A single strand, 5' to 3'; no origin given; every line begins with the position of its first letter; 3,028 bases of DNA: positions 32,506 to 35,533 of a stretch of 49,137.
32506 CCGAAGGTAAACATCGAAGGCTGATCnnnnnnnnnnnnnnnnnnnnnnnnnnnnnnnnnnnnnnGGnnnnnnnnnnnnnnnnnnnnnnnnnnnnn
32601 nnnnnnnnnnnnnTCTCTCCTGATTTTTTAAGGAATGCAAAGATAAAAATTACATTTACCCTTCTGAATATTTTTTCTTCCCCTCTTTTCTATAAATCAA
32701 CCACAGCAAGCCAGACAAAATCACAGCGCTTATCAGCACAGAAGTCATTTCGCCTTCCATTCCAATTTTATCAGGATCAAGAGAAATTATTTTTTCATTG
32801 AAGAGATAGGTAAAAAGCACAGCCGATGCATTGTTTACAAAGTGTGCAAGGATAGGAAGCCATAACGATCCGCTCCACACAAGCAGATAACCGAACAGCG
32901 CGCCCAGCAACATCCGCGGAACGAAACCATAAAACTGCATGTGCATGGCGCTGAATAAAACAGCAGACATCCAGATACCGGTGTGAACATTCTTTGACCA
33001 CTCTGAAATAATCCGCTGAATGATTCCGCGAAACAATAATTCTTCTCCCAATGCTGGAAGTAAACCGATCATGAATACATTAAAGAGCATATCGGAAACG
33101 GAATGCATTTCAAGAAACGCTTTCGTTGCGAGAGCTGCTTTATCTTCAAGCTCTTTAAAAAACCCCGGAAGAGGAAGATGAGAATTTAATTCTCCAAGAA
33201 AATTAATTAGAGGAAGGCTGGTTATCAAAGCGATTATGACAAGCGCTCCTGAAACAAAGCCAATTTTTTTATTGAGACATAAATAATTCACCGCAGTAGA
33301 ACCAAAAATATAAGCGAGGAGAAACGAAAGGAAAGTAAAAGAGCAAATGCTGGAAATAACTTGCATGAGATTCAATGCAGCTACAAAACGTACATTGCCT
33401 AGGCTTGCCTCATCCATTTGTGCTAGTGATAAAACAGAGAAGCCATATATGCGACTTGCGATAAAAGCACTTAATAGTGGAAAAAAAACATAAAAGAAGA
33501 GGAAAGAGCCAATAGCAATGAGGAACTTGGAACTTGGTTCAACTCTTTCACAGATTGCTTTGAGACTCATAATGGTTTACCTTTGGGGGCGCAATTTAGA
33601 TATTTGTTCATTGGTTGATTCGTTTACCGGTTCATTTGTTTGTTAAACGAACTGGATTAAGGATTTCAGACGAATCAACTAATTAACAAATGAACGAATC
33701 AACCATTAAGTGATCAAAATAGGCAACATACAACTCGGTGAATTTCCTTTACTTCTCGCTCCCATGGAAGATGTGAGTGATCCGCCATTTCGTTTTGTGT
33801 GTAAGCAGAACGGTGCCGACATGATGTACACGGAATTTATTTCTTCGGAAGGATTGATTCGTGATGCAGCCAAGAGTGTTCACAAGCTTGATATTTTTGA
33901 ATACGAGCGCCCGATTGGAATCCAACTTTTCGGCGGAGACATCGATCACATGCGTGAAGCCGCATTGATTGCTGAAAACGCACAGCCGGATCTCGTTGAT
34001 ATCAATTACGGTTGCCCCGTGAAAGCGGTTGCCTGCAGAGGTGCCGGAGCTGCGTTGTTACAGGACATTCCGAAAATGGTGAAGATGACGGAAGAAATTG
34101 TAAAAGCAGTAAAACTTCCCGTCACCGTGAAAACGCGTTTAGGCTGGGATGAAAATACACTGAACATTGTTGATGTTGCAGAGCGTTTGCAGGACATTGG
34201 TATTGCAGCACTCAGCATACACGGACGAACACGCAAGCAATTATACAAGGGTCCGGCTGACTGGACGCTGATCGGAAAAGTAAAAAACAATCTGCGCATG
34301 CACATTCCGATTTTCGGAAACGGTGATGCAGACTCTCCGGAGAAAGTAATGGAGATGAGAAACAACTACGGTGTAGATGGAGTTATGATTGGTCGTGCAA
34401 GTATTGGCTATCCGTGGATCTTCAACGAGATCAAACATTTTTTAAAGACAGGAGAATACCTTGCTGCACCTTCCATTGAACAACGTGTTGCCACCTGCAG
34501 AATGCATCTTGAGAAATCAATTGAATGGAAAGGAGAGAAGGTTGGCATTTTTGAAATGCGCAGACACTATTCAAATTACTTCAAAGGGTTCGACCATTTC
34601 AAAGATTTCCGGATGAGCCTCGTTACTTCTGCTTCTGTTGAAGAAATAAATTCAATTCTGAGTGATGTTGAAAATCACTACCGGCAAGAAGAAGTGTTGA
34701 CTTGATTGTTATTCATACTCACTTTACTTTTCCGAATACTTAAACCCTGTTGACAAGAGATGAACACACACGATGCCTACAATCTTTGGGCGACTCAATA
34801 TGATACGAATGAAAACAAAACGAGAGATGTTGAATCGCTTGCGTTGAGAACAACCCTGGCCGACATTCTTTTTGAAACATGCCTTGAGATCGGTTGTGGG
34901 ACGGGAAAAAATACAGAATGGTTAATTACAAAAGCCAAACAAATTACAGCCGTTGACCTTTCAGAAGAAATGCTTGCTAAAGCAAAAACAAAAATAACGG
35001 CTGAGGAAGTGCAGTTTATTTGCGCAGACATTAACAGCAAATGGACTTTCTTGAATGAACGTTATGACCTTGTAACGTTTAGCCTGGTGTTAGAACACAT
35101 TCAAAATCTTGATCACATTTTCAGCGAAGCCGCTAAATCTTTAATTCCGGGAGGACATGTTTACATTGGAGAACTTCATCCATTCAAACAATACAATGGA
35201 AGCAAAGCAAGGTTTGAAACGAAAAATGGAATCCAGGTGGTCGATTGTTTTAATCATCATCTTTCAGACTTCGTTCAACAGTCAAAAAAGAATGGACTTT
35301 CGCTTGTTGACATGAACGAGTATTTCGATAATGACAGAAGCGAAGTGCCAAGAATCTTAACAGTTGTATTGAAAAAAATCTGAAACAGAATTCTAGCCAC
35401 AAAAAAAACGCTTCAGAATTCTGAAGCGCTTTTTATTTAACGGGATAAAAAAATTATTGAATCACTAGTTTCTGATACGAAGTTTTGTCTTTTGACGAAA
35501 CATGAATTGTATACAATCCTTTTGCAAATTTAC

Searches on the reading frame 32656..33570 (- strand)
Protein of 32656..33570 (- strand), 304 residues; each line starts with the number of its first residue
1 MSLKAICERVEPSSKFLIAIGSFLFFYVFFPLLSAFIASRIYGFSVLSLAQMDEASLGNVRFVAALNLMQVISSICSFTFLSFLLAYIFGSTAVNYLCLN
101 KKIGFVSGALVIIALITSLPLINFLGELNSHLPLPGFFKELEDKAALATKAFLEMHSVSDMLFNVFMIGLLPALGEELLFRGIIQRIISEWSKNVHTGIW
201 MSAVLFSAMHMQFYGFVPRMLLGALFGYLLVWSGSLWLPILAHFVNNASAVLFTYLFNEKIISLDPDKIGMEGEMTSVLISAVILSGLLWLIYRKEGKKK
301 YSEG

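Call 61: search_protein_families(library=pfam, proteins=[window:32656-33570:-], max_evalue=0.00001)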
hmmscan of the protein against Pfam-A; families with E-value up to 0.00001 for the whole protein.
window:32656-33570:- (304 aa): 1 family
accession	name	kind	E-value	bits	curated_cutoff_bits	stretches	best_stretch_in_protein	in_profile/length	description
PF02517.21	Rce1-like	-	7e-21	74.8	22.4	1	161-248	4-92/93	Type II CAAX prenyl endopeptidase Rce1-like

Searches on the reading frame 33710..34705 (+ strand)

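Call 61: search_protein_families(library=pfam, proteins=[window:33710-34705:+], max_evalue=0.00001)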
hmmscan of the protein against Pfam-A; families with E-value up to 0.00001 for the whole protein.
window:33710-34705:+ (331 aa): 1 family
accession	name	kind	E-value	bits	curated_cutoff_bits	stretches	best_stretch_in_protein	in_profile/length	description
PF01207.24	Dus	-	4.9e-83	279.2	20.4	1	15-312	1-297/311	Dihydrouridine synthase (Dus)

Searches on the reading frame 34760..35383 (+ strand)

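Call 61: search_protein_families(library=pfam, proteins=[window:34760-35383:+], max_evalue=0.00001)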
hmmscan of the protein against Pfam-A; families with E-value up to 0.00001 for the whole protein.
window:34760-35383:+ (207 aa): 10 families
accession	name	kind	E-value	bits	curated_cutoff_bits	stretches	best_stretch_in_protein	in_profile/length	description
PF08241.18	Methyltransf_11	-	5e-23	82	21.2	1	42-136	1-95/95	Methyltransferase domain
PF13649.12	Methyltransf_25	-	2.2e-20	73.6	27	1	42-132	2-97/97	Methyltransferase domain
PF13489.12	Methyltransf_23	-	3.1e-17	63.2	27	1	35-139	20-119/164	Methyltransferase domain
PF08242.18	Methyltransf_12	-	3.3e-16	60.2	30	1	42-134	1-98/98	Methyltransferase domain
PF13847.12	Methyltransf_31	-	1.5e-13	51.1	27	1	40-140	6-113/145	Methyltransferase domain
PF05401.17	NodS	-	9.2e-09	35.9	24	1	5-120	17-125/201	Nodulation protein S (NodS)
PF01209.24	Ubie_methyltran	-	3.5e-08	33.5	20.1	1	39-139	49-154/233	ubiE/COQ5 methyltransferase family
PF03848.20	TehB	-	9.9e-07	28.8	20.4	1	41-134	34-130/193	Tellurite resistance protein TehB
PF05891.18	Methyltransf_PK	-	1e-06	28.9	27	1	26-137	44-160/218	AdoMet dependent proline di-methyltransferase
PF02353.26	CMAS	-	3.7e-06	26.9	27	1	39-145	64-173/273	Mycolic acid cyclopropane synthetase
